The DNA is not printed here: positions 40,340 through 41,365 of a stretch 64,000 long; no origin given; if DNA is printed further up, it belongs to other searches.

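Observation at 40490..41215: KaiC-like ATPase with the P-loop glycine replaced by methionine (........): likely pseudo-ATPase or altered nucleotide handling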

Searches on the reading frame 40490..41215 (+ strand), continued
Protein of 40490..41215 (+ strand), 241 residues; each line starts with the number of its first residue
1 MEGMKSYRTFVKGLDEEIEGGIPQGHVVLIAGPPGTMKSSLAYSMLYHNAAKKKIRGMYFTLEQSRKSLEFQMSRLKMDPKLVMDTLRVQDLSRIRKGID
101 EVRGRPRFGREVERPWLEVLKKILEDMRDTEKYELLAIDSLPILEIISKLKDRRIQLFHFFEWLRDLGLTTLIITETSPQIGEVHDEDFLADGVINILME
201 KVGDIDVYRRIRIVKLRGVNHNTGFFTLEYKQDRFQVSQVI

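Call 24: search_protein_families(library=pfam, proteins=[P0146, P0184, P0154, P0150, P0145, P0133, P0221, P0265, P0201, P0209], max_evalue=0.01)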
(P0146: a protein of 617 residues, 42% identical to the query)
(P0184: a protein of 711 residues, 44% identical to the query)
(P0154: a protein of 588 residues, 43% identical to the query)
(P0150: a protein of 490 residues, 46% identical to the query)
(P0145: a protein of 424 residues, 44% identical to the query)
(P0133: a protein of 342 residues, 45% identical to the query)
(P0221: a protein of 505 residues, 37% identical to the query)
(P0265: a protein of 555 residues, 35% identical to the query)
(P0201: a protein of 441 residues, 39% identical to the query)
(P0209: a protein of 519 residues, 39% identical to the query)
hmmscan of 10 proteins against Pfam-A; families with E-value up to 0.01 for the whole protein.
P0146 (617 aa): 24 families
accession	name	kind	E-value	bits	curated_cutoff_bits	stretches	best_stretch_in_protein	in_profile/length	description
PF06745.19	ATPase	-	1.2e-36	126.7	26.6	1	384-611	2-226/231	KaiC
PF00515.34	TPR_1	-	1.2e-30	104.5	27.8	4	173-205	1-33/34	Tetratricopeptide repeat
PF07719.23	TPR_2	-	2.1e-24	84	27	4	173-205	1-33/34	Tetratricopeptide repeat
PF13181.12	TPR_8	-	1.2e-23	81.7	25.7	3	173-205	1-33/34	Tetratricopeptide repeat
PF13414.12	TPR_11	-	3.7e-22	78.2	26.8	3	180-221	1-42/42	TPR repeat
PF13431.12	TPR_17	-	2.3e-18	65.3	24.4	2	161-193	1-33/34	Tetratricopeptide repeat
PF13428.12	TPR_14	-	2.9e-16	58.8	23.5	3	140-181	2-43/44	Tetratricopeptide repeat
PF13432.12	TPR_16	-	2.2e-14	54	32.7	2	212-273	2-63/65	Tetratricopeptide repeat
PF14559.12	TPR_19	-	3.1e-14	53.5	25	2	154-213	6-65/68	Tetratricopeptide repeat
PF13371.12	TPR_9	-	7.8e-11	42.3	35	2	151-209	7-65/73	Tetratricopeptide repeat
PF13424.12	TPR_12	-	4.7e-08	33.5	30.1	2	173-234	3-72/77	Tetratricopeptide repeat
PF01239.28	PPTA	-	1.9e-07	30.9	29.5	0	155-177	1-23/32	Protein prenyltransferase alpha subunit repeat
PF23914.1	TPR_CcmH_CycH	-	2.4e-07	31.2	42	0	151-207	31-84/158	Cytochrome c-type biogenesis protein H TPR domain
PF12895.13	ANAPC3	-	3.7e-07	30.8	27.2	1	154-232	4-81/82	Anaphase-promoting complex, cyclosome, subunit 3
PF13176.12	TPR_7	-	6e-06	26.4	27.9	0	209-234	1-26/36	Tetratricopeptide repeat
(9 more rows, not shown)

P0184 (711 aa): 22 families
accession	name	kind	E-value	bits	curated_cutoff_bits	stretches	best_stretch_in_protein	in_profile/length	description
PF06745.19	ATPase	-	5.5e-38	131.1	26.6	1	481-703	2-223/231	KaiC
PF07719.23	TPR_2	-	2.6e-26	89.9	27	2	134-167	1-34/34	Tetratricopeptide repeat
PF00515.34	TPR_1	-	2e-25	88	27.8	2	134-167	1-34/34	Tetratricopeptide repeat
PF13431.12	TPR_17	-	8.6e-22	76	24.4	1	305-337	1-33/34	Tetratricopeptide repeat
PF13181.12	TPR_8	-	6.9e-20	69.9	25.7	1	135-166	2-33/34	Tetratricopeptide repeat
PF13428.12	TPR_14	-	6.5e-15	54.6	23.5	2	134-174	1-41/44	Tetratricopeptide repeat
PF14559.12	TPR_19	-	2e-14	54.1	25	1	110-171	1-62/68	Tetratricopeptide repeat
PF13432.12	TPR_16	-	7.9e-14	52.2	32.7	1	105-168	2-65/65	Tetratricopeptide repeat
PF13371.12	TPR_9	-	1.2e-11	44.8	35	1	110-168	5-63/73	Tetratricopeptide repeat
PF13424.12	TPR_12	-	2.1e-10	41.1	30.1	0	136-162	5-31/77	Tetratricopeptide repeat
PF13414.12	TPR_11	-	1e-09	38.4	26.8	1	147-171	7-31/42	TPR repeat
PF12895.13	ANAPC3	-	1.8e-08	35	27.2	1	103-160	26-82/82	Anaphase-promoting complex, cyclosome, subunit 3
PF13174.12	TPR_6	-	5.7e-08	33.3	26.3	1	136-166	2-32/33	Tetratricopeptide repeat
PF12569.14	NatA_aux_su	-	1.6e-07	31.1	33.3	0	180-223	204-247/515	N-terminal acetyltransferase A, auxiliary subunit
PF01239.28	PPTA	-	3.3e-06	26.9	29.5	0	151-172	2-23/32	Protein prenyltransferase alpha subunit repeat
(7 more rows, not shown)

P0154 (588 aa): 17 families
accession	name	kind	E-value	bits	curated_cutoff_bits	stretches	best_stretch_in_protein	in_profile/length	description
PF06745.19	ATPase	-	3.9e-38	131.5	26.6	1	357-578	1-222/231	KaiC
PF07719.23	TPR_2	-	1.3e-15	56.6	27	1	235-268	1-34/34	Tetratricopeptide repeat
PF00515.34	TPR_1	-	3.7e-15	55.4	27.8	1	235-268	1-34/34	Tetratricopeptide repeat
PF13414.12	TPR_11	-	4e-12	46.1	26.8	0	216-248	9-41/42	TPR repeat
PF13481.12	AAA_25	-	1.9e-11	44.4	27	1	366-507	24-177/195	AAA domain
PF13428.12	TPR_14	-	4.7e-11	42.7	23.5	2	170-209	4-43/44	Tetratricopeptide repeat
PF13424.12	TPR_12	-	3.4e-10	40.4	30.1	0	172-232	8-76/77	Tetratricopeptide repeat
PF13432.12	TPR_16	-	7.7e-10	39.5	32.7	2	172-233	2-63/65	Tetratricopeptide repeat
PF13181.12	TPR_8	-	1.5e-09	37.7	25.7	0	235-268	1-34/34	Tetratricopeptide repeat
PF14559.12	TPR_19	-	2.4e-09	37.8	25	1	184-235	7-59/68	Tetratricopeptide repeat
PF23914.1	TPR_CcmH_CycH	-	2.5e-09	37.6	42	1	195-237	44-86/158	Cytochrome c-type biogenesis protein H TPR domain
PF13431.12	TPR_17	-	1.1e-08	35.1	24.4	0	189-220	1-32/34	Tetratricopeptide repeat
PF13371.12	TPR_9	-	1.8e-07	31.5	35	1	216-273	10-67/73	Tetratricopeptide repeat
PF03796.21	DnaB_C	-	1.4e-06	28.4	27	1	358-507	3-165/255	DnaB-like helicase C terminal domain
PF13176.12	TPR_7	-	0.00031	21.1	27.9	0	139-167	5-35/36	Tetratricopeptide repeat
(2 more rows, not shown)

P0150 (490 aa): 6 families
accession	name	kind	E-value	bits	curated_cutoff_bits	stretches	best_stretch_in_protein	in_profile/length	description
PF06745.19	ATPase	-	3.9e-37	128.3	26.6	1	257-475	1-217/231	KaiC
PF13481.12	AAA_25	-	2.3e-05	24.6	27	1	264-407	22-175/195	AAA domain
PF13240.11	Zn_Ribbon_1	-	3.3e-05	24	25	1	8-26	2-20/23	zinc-ribbon domain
PF24463.1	DUF7577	-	0.00046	20.2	28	1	5-29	2-26/27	Domain of unknown function (DUF7577)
PF03796.21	DnaB_C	-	0.00051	19.9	27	1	257-329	2-73/255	DnaB-like helicase C terminal domain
PF12773.13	DZR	-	0.001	19.6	27.3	1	8-30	1-23/45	Double zinc ribbon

P0145 (424 aa): 2 families
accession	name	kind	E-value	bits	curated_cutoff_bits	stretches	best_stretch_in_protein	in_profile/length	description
PF06745.19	ATPase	-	1.2e-36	126.7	26.6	1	192-407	1-215/231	KaiC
PF13481.12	AAA_25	-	1.5e-06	28.4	27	1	200-343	23-177/195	AAA domain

P0133 (342 aa): 10 families
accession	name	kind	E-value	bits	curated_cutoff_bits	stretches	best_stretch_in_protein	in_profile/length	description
PF06745.19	ATPase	-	8e-37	127.3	26.6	1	110-331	1-221/231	KaiC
PF13481.12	AAA_25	-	6.5e-08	32.9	27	1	117-260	22-176/195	AAA domain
PF13371.12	TPR_9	-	4.5e-07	30.2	35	1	2-62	7-66/73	Tetratricopeptide repeat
PF13432.12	TPR_16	-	1.9e-05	25.4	32.7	1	2-57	9-64/65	Tetratricopeptide repeat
PF07719.23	TPR_2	-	3.4e-05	24.1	27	1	25-57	2-34/34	Tetratricopeptide repeat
PF23442.1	DUF7125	-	0.00076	19.1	29.1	1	109-175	3-63/207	Family of unknown function (DUF7125)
PF13428.12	TPR_14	-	0.0013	19.7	23.5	1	25-67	2-44/44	Tetratricopeptide repeat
PF00515.34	TPR_1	-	0.0027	17.9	27.8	0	25-57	2-34/34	Tetratricopeptide repeat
PF14559.12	TPR_19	-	0.0032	18.2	25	0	36-77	3-44/68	Tetratricopeptide repeat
PF13431.12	TPR_17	-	0.0066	17.1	24.4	0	14-43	3-32/34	Tetratricopeptide repeat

P0221 (505 aa): 4 families
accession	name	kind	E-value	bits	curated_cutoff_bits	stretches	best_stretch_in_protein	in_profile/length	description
PF06745.19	ATPase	-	1.1e-35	123.5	26.6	1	275-488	1-217/231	KaiC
PF13481.12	AAA_25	-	4.5e-08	33.4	27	1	268-424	8-175/195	AAA domain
PF03796.21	DnaB_C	-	0.0022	17.8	27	1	275-341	2-67/255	DnaB-like helicase C terminal domain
PF13240.11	Zn_Ribbon_1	-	0.0031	17.7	25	1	7-25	2-20/23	zinc-ribbon domain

P0265 (555 aa): 32 families (the best 25 are shown)
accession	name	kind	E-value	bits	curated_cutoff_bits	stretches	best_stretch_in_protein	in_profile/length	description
PF07719.23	TPR_2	-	6.4e-36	119.9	27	5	249-280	3-34/34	Tetratricopeptide repeat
PF00515.34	TPR_1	-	7.8e-35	117.7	27.8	5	249-280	3-34/34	Tetratricopeptide repeat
PF06745.19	ATPase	-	1.5e-33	116.5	26.6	1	322-537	3-216/231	KaiC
PF13432.12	TPR_16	-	4.8e-27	94.5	32.7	4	218-280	2-64/65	Tetratricopeptide repeat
PF13431.12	TPR_17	-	7.2e-27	91.8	24.4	3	235-267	1-33/34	Tetratricopeptide repeat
PF13181.12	TPR_8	-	4.3e-25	86.1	25.7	2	249-280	3-34/34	Tetratricopeptide repeat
PF13428.12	TPR_14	-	2.5e-24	83.7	23.5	4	184-221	6-43/44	Tetratricopeptide repeat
PF14559.12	TPR_19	-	1.1e-23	83.8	25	4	191-247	3-59/68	Tetratricopeptide repeat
PF13414.12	TPR_11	-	3.4e-23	81.5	26.8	3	254-283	1-30/42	TPR repeat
PF23914.1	TPR_CcmH_CycH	-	5.3e-17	62.5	42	2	242-288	45-91/158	Cytochrome c-type biogenesis protein H TPR domain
PF12895.13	ANAPC3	-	3.3e-15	56.6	27.2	3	45-121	5-80/82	Anaphase-promoting complex, cyclosome, subunit 3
PF13424.12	TPR_12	-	1.3e-13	51.3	30.1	1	184-243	8-75/77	Tetratricopeptide repeat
PF13371.12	TPR_9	-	2.4e-13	50.3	35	1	13-62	13-62/73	Tetratricopeptide repeat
PF13174.12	TPR_6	-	4.3e-11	43.1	26.3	0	250-279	3-32/33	Tetratricopeptide repeat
PF13176.12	TPR_7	-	2.1e-09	37.1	27.9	0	216-246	2-34/36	Tetratricopeptide repeat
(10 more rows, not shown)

P0201 (441 aa): 2 families
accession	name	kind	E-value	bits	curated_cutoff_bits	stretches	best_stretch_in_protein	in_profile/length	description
PF06745.19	ATPase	-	1.1e-39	136.6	26.6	1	209-437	1-228/231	KaiC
PF13481.12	AAA_25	-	1e-07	32.3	27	1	218-354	24-171/195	AAA domain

P0209 (519 aa): 4 families
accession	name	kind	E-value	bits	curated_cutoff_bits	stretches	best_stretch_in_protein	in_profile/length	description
PF06745.19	ATPase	-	2.2e-32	112.7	26.6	1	289-501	2-214/231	KaiC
PF13481.12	AAA_25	-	0.00055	20.1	27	1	299-415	26-156/195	AAA domain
PF12773.13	DZR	-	0.0036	17.9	27.3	1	6-28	1-23/45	Double zinc ribbon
PF13240.11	Zn_Ribbon_1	-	0.0058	16.8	25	1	6-26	2-22/23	zinc-ribbon domain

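Call 30: find_related_loci(query=A2, collection=genome_contigs, flank=6000)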
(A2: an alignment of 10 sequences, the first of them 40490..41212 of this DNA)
Query A2 (241 aa) in genome_contigs; peptide patterns used: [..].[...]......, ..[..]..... (x = any residue, [..] = any of these).
538 stretches matched a pattern; 324 encode a relative of the query (tblastn E <= 1e-3); the best 80 are kept; 80 distinct loci.
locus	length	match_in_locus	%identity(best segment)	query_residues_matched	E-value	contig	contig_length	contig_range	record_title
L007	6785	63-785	98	1-241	7e-157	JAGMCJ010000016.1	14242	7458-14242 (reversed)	MAG: Thermoplasmata archaeon isolate RS_17_1 ZL495.bin.1.fa_16, whole genome shotgun sequence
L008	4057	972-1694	94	1-241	3e-159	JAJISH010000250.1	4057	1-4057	MAG: Thermoplasmatota archaeon isolate bin211 bin211_SWQ.59.16-18_bin.28.orig_250, whole genome shotgun sequence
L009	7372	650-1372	94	1-241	2e-154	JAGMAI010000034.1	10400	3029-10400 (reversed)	MAG: Thermoplasmata archaeon isolate RS_14_3 ZL355.bin.3.fa_34, whole genome shotgun sequence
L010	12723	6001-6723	90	1-241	1e-147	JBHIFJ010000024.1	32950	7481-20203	MAG: Thermoplasmata archaeon isolate b1.sp2_bin.40 NODE_227_length_32950_cov_24.942757, whole genome shotgun sequence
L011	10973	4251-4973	84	1-241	3e-141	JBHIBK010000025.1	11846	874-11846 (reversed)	MAG: Thermoplasmata archaeon isolate K_1_bin.53 NODE_1206_length_11846_cov_7.127979, whole genome shotgun sequence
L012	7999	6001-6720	80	2-241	4e-132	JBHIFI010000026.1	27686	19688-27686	MAG: Thermoplasmata archaeon isolate b1.sp2_bin.58 NODE_300_length_27686_cov_10.353190, whole genome shotgun sequence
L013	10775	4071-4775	61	7-241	4e-102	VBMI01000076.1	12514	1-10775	MAG: Methanobacteriota archaeon isolate EA_19 14_0929_02_40cm_scaffold_2546, whole genome shotgun sequence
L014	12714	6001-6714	61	4-241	5e-101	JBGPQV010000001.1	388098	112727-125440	MAG: Thermoplasmata archaeon isolate OBJ1_062018_150_24 k141_891299_length_388098_cov_16.1664, whole genome shotgun sequ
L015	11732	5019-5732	60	4-241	2e-100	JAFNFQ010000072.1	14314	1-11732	MAG: Methanobacteriota archaeon isolate bin_16 PROKKA_contig000072, whole genome shotgun sequence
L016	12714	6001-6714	58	4-241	5e-99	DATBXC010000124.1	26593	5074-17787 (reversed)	MAG TPA_asm: Thermoplasmata archaeon isolate SMAG_U7557 k141_312005, whole genome shotgun sequence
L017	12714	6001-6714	61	4-241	2e-97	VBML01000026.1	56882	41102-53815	MAG: Methanobacteriota archaeon isolate EA_22 14_0929_05_40cm_scaffold_1506, whole genome shotgun sequence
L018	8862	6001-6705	59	8-241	7e-95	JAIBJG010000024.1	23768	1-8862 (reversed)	MAG: Methanobacteriota archaeon isolate CR_Sed_300A_bin.90 scaffold_273, whole genome shotgun sequence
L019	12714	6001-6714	57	4-241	3e-97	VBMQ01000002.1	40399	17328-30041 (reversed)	MAG: Methanobacteriota archaeon isolate EA_27 14_1009_16_40cm_scaffold_5498, whole genome shotgun sequence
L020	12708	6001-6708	57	4-241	2e-89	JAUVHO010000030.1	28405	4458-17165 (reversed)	MAG: Methanomassiliicoccales archaeon isolate CSMAG_404 CSMAG_404_k141_1337336_length_28405_cov_10.7453, whole genome sh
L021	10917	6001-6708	57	4-241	8e-89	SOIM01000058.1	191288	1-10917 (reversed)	MAG: Methanomassiliicoccales archaeon isolate E29_bin30 NODE_1_length_191288_cov_11.659808, whole genome shotgun sequenc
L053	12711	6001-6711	43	4-241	7e-67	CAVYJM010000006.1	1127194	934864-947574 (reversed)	MAG: uncultured Thermoplasmata archaeon isolate MFD01299.bin.2.33 genome assembly, contig: contig_17467, whole genome sh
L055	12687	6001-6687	43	8-241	4e-66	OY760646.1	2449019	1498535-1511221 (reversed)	MAG: Methanomassiliicoccaceae archaeon isolate 2dded12f-1c8b-4e4a-b374-f87b1937d54c genome assembly, chromosome: 1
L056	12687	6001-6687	43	8-241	7e-66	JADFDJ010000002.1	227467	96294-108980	MAG: Methanomassiliicoccus sp. isolate QR_Bin.16 NODE_2_length_227467_cov_50.6317, whole genome shotgun sequence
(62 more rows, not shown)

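Call 32: list_cluster_members(proteins=[P0122, P0128, P0146, P0163, P0184, P0230, P0239, P0265, P0269, P0150])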
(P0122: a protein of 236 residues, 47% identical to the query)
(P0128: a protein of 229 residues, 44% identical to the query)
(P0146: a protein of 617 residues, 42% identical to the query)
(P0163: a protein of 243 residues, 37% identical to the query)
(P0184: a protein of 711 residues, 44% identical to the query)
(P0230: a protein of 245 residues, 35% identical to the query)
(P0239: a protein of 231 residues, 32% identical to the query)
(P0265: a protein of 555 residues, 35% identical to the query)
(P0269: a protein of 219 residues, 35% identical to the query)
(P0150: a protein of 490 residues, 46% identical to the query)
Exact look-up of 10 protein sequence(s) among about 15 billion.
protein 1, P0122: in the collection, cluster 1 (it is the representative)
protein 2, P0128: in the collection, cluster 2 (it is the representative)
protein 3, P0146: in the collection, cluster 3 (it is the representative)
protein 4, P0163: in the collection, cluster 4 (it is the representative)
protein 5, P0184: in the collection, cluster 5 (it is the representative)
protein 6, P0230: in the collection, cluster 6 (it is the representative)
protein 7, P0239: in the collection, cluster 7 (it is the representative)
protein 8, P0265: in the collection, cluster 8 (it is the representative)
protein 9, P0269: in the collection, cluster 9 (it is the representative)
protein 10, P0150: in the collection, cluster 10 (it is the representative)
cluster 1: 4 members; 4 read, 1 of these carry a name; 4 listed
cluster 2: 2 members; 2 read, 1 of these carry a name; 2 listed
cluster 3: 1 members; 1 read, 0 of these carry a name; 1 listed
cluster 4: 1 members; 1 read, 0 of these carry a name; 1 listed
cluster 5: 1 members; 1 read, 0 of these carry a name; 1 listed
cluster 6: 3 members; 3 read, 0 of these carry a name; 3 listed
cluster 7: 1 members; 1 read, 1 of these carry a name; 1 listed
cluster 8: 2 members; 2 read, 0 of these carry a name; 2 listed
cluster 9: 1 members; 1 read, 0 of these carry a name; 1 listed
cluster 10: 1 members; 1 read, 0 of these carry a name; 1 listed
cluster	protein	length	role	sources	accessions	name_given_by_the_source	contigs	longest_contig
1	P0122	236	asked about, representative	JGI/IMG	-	-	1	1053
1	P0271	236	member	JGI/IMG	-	KaiC/GvpD/RAD55 family RecA-like ATPase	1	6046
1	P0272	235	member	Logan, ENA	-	-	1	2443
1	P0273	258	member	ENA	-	-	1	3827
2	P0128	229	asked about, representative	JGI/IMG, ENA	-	-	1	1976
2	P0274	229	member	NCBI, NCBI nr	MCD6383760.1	MAG: hypothetical protein J7L88_04800 [Thermoplasmata archaeon] | hypothetical protein [Thermoplasmata archaeon]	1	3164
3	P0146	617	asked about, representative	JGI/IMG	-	-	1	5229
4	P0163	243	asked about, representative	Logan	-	-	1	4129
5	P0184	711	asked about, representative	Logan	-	-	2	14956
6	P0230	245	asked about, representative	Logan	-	-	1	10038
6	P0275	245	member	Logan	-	-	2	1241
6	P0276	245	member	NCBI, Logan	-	-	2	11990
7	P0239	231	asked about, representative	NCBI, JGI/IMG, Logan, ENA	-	KaiC/GvpD/RAD55 family RecA-like ATPase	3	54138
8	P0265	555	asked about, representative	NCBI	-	-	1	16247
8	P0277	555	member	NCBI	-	-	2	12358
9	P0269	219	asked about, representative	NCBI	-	-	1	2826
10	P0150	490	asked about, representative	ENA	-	-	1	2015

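Call 37: search_protein_families(library=pfam, proteins=[L053:6450-8426:+, L053:10656-12170:+, L053:9182-9712:+, L053:4011-5186:+, L055:4455-5921:+, L055:7323-8276:+, L055:2828-3586:+, L053:9652-11466:+], max_evalue=0.001)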
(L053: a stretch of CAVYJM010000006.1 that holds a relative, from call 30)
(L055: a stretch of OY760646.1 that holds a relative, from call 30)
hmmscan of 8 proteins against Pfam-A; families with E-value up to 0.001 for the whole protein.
L053:6450-8426:+ (658 aa): 17 families
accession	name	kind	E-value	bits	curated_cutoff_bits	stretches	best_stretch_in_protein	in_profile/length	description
PF06745.19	ATPase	-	2.9e-36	125.4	26.6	1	427-647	1-221/231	KaiC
PF07719.23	TPR_2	-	2.5e-16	58.8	27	1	319-351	2-34/34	Tetratricopeptide repeat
PF00515.34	TPR_1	-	6.5e-16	57.8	27.8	2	319-351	2-34/34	Tetratricopeptide repeat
PF13432.12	TPR_16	-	1.9e-12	47.8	32.7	2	221-283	2-64/65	Tetratricopeptide repeat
PF13428.12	TPR_14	-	3.3e-12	46.2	23.5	2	250-292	1-43/44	Tetratricopeptide repeat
PF13431.12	TPR_17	-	1.7e-11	43.9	24.4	1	273-304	2-33/34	Tetratricopeptide repeat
PF14559.12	TPR_19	-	2.6e-11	44.1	25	1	267-317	7-58/68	Tetratricopeptide repeat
PF13414.12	TPR_11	-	7.4e-11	42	26.8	0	232-263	10-41/42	TPR repeat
PF23914.1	TPR_CcmH_CycH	-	1.2e-10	41.9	42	1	241-322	41-125/158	Cytochrome c-type biogenesis protein H TPR domain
PF13371.12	TPR_9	-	7.6e-09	35.9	35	1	296-355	7-66/73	Tetratricopeptide repeat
PF13181.12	TPR_8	-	1.5e-07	31.4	25.7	0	251-282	2-33/34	Tetratricopeptide repeat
PF13481.12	AAA_25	-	1.4e-06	28.5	27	1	436-574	24-174/195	AAA domain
PF25063.1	ARM_TT21_C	-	2.6e-05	24.7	35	1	210-362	16-171/209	Tetratricopeptide repeat protein 21 C-terminal ARM domain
PF25062.1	ARM_TT21_N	-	8.8e-05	22.8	40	1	215-324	98-208/222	Tetratricopeptide repeat protein 21 N-terminal ARM repeat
PF13424.12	TPR_12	-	9.1e-05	23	30.1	0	320-357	5-48/77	Tetratricopeptide repeat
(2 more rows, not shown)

L053:10656-12170:+ (504 aa): 4 families
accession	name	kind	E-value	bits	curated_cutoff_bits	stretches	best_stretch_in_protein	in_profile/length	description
PF06745.19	ATPase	-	2.5e-38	132.2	26.6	1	273-492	1-218/231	KaiC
PF13481.12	AAA_25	-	3.1e-07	30.7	27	1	273-403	15-158/195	AAA domain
PF13191.12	AAA_16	-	0.00034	21.6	32.6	1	289-401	22-143/167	AAA ATPase domain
PF07088.17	GvpD_P-loop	-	0.00088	19.6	24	0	291-475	10-187/189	GvpD gas vesicle protein, P-loop domain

L053:9182-9712:+ (176 aa): 0 families

L053:4011-5186:+ (391 aa): 8 families
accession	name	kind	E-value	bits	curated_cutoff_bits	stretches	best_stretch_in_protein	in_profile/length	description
PF06745.19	ATPase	-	1.4e-17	64.3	26.6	1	9-233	1-227/231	KaiC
PF00025.27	Arf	-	4.1e-13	49.6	22.3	1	236-384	16-171/174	ADP-ribosylation factor family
PF01926.29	MMR_HSR1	-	1.4e-09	38.5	21.9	1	236-341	1-113/113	50S ribosome-binding GTPase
PF00071.28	Ras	-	5e-09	36.4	21.6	1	237-346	2-118/162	Ras family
PF08477.19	Roc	-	1.6e-07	32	27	1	236-343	1-119/119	Ras of Complex, Roc, domain of DAPkinase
PF03029.23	ATP_bind_1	-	2.2e-07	31.4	27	1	263-345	65-169/240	Conserved hypothetical ATP binding protein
PF00009.33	GTP_EFTU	-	7.8e-06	26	26.5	0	266-383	55-182/188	Elongation factor Tu GTP binding domain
PF02421.24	FeoB_N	-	0.00023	21.2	27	0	237-378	3-151/156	Ferrous iron transport protein B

L055:4455-5921:+ (488 aa): 3 families
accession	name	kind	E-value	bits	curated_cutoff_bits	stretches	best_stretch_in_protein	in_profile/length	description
PF06745.19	ATPase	-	8.4e-34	117.4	26.6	1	254-466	1-217/231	KaiC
PF13481.12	AAA_25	-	1.2e-10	41.8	27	1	252-409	13-186/195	AAA domain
PF05729.18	NACHT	-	0.00054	20.3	26.7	0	274-449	2-160/167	NACHT domain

L055:7323-8276:+ (317 aa): 0 families

L055:2828-3586:+ (252 aa): 2 families
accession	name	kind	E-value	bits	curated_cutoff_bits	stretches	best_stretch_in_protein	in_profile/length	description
PF04055.27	Radical_SAM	-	6.9e-26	91.8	29.5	1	42-197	3-163/166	Radical SAM superfamily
PF13353.11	Fer4_12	-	1.1e-06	29.4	22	1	37-128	6-99/137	4Fe-4S single cluster domain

L053:9652-11466:+ (604 aa): 0 families

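Call 43: predict_structure(alignment_id=A1)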
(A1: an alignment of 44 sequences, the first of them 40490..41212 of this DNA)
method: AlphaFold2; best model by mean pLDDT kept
length: 241 residues; sequences in the alignment: 44
mean_pLDDT: 93.5   pTM: 0.91
mean pLDDT of the five models: 93.5, 93.1, 92.8, 92.3, 91.9
residues with pLDDT >= 90: 206; 70-90: 20; 50-70: 15; < 50: 0
segments of 3 or more residues with pLDDT < 50: none
pLDDT, mean of each block of 10 residues (from residue 1): 90 98 98 97 99 98 97 98 98 84 62 79 95 97 93 95 98 95 91 98 95 97 97 96 70
secondary structure, 60 per line:
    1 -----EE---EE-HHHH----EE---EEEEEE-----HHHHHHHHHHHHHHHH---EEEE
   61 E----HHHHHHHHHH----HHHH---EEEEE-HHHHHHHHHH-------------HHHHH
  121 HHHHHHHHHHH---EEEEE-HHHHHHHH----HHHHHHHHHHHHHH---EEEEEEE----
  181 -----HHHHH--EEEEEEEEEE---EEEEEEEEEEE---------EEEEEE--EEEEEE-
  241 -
elements in order: H14-17 E27-32 H38-53 E57-61 H66-75 H80-83 E87-91 H93-102 H116-131 E135-139 H141-148 H153-166 E170-176 H186-190 E193-202 E206-216 E226-231 E234-239
